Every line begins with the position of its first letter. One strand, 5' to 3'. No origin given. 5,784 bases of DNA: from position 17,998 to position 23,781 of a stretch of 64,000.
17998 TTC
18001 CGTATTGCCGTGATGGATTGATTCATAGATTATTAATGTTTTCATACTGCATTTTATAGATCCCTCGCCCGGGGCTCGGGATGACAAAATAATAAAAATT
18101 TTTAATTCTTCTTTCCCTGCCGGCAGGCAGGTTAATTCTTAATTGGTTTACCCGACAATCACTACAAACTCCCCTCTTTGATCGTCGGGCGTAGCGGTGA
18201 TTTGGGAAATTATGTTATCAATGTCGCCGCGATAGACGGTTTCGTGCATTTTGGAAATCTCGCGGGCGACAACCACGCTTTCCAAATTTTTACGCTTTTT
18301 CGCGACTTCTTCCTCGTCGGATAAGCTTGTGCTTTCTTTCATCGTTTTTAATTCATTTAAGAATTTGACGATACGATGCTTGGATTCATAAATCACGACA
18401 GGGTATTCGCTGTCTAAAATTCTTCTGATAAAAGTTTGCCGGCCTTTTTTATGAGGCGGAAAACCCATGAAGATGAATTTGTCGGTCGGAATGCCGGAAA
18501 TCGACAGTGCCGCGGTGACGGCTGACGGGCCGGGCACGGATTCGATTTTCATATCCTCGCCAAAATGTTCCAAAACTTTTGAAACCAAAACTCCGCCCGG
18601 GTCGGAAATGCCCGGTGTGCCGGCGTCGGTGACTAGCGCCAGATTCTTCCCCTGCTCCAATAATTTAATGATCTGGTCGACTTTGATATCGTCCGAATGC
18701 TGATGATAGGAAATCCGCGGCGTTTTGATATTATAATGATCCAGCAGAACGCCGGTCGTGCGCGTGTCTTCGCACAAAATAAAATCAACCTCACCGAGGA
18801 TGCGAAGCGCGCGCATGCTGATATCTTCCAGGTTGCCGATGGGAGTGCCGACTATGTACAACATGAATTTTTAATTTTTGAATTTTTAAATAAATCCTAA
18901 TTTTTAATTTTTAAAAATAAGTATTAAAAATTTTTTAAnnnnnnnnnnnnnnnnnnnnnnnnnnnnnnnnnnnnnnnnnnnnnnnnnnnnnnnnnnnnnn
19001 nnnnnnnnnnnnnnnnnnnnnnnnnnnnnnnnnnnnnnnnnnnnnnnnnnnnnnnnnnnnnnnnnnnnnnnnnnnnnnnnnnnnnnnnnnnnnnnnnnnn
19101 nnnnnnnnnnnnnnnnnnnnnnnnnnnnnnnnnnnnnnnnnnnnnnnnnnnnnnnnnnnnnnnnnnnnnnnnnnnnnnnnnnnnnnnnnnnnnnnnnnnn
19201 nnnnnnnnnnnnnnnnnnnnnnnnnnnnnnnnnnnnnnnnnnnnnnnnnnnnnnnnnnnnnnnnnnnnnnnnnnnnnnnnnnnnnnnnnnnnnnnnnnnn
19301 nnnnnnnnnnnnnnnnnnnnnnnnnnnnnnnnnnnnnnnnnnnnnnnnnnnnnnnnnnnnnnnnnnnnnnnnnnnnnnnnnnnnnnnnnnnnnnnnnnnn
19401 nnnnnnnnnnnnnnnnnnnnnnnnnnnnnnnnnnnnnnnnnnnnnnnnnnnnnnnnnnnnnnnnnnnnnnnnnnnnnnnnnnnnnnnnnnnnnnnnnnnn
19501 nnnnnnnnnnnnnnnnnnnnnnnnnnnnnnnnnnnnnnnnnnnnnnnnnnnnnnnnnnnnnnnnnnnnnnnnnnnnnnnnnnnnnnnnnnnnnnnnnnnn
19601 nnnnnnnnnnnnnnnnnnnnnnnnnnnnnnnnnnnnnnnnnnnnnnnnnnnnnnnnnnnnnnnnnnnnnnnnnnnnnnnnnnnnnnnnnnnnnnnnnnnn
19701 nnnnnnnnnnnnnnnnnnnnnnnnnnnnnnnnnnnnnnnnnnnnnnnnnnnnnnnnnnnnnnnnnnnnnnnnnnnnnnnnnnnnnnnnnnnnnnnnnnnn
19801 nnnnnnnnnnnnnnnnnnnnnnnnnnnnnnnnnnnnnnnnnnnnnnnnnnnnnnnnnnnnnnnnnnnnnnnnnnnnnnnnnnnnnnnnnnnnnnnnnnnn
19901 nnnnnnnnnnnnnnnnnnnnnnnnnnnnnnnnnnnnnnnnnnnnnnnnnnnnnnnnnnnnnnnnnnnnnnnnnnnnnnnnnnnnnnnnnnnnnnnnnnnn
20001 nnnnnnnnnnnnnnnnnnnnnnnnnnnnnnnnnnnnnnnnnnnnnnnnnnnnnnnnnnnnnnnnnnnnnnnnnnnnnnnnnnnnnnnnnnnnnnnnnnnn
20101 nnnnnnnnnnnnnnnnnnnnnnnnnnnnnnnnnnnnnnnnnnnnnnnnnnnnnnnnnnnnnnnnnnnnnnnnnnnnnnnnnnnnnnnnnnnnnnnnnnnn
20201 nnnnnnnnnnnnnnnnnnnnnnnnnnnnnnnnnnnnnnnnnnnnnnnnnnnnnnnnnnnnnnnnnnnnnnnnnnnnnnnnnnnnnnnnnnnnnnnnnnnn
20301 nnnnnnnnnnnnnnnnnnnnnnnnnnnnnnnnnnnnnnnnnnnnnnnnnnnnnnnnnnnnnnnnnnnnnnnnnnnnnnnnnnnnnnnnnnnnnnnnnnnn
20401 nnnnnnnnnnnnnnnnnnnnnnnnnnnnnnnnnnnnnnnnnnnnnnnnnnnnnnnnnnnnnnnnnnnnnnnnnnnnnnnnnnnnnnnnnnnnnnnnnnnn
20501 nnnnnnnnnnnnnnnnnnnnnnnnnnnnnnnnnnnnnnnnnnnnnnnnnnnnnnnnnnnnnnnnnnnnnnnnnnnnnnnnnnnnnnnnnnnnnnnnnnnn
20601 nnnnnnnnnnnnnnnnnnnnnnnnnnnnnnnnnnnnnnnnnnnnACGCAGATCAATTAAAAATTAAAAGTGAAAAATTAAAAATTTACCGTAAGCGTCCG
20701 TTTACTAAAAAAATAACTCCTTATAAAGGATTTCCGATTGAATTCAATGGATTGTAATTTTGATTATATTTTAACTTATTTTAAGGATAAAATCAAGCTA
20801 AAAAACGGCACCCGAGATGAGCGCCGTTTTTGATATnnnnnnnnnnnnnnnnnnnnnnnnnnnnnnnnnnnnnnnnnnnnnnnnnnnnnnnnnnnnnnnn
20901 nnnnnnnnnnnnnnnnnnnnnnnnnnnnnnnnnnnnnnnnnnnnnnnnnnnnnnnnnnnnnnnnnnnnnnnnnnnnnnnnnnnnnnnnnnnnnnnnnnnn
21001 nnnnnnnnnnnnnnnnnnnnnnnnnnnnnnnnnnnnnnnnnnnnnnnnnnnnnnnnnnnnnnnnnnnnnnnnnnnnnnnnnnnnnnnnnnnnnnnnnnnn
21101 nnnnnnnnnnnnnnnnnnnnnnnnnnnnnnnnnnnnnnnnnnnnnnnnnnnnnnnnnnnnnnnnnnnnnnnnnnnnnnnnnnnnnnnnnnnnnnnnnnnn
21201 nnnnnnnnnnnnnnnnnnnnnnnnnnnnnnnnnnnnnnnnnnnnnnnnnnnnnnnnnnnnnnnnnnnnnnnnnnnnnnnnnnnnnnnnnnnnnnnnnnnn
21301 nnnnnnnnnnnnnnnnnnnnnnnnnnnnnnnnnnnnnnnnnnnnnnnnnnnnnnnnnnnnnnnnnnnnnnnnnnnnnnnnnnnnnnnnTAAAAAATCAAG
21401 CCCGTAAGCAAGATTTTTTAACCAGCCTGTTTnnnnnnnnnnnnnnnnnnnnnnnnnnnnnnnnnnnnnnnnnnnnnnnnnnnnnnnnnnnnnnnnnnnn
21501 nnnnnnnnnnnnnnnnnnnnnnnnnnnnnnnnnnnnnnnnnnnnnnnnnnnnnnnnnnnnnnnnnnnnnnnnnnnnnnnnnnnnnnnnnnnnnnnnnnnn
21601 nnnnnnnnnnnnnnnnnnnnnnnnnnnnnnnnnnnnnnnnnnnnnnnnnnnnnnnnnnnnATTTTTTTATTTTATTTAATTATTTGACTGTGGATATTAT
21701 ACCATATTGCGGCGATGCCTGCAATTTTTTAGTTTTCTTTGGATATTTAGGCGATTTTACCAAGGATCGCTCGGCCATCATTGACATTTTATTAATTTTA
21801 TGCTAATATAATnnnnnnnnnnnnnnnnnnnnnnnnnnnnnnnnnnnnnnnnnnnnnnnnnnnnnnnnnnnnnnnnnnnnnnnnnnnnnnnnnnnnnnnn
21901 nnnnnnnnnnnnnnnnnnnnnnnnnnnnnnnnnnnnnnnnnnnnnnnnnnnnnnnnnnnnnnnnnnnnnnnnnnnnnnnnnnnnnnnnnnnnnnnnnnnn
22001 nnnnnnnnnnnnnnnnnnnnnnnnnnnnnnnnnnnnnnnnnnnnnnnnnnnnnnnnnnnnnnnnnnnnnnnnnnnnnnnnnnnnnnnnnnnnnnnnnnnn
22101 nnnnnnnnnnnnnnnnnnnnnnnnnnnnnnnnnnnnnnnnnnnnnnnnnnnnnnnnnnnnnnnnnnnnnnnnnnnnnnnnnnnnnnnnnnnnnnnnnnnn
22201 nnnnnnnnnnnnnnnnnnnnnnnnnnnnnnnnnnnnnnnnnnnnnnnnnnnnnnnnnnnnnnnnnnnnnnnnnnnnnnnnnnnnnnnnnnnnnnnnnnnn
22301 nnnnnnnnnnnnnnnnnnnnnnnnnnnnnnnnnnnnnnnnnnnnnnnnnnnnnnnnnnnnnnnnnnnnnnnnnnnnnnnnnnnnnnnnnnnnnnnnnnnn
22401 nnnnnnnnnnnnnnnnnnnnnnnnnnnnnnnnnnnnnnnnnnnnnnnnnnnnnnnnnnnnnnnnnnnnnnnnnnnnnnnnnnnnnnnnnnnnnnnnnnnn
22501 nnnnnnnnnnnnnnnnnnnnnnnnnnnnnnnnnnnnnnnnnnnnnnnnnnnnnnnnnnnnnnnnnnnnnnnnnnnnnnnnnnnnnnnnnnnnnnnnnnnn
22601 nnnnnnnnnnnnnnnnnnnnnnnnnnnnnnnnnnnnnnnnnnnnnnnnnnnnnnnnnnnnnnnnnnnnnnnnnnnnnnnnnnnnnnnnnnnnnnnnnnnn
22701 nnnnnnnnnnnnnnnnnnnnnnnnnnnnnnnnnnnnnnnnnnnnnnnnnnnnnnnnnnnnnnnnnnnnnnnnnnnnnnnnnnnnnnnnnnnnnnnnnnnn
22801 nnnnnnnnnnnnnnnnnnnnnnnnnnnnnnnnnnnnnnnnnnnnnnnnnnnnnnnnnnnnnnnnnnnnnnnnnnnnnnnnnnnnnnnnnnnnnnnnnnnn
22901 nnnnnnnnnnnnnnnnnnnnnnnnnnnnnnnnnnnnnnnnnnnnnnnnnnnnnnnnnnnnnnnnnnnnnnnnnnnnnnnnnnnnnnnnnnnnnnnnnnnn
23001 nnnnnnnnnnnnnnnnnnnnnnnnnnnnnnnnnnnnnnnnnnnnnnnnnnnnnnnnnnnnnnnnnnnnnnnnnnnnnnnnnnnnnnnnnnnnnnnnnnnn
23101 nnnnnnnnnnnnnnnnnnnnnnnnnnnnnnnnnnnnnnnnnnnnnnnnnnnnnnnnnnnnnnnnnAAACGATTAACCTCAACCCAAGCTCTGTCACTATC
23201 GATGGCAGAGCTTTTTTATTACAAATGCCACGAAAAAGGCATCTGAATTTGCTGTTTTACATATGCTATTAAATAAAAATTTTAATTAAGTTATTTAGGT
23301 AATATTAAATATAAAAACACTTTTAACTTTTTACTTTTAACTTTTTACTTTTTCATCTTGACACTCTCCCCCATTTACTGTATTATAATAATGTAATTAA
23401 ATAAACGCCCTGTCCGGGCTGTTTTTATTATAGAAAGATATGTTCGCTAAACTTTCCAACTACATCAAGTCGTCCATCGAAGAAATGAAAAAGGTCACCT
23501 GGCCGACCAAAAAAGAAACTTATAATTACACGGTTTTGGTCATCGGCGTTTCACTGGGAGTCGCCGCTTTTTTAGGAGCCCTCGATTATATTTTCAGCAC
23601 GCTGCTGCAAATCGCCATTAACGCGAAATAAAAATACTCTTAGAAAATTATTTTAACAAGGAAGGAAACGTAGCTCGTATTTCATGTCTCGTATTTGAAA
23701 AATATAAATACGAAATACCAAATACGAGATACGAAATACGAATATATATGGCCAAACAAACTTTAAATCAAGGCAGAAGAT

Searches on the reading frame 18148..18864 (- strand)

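Call 41: search_protein_families(library=pfam, proteins=[window:18148-18864:-])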
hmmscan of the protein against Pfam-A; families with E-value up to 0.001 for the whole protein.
window:18148-18864:- (238 aa): 1 family
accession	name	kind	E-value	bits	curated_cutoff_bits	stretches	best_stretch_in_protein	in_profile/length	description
PF00590.25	TP_methylase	-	1.6e-32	113.6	27.8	1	1-218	1-211/212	Tetrapyrrole (Corrin/Porphyrin) Methylases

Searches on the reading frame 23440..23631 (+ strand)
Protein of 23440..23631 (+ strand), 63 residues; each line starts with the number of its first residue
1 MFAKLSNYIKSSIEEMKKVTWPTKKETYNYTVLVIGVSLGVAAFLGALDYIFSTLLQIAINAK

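Call 11: search_protein_families(library=pfam, proteins=[window:23440-23631:+])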
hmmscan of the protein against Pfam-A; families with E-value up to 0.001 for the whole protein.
window:23440-23631:+ (63 aa): 1 family
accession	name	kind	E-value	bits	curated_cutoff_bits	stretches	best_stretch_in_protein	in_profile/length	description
PF00584.25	SecE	-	5e-20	71.6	22.7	1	7-58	2-53/55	SecE/Sec61-gamma subunits of protein translocation complex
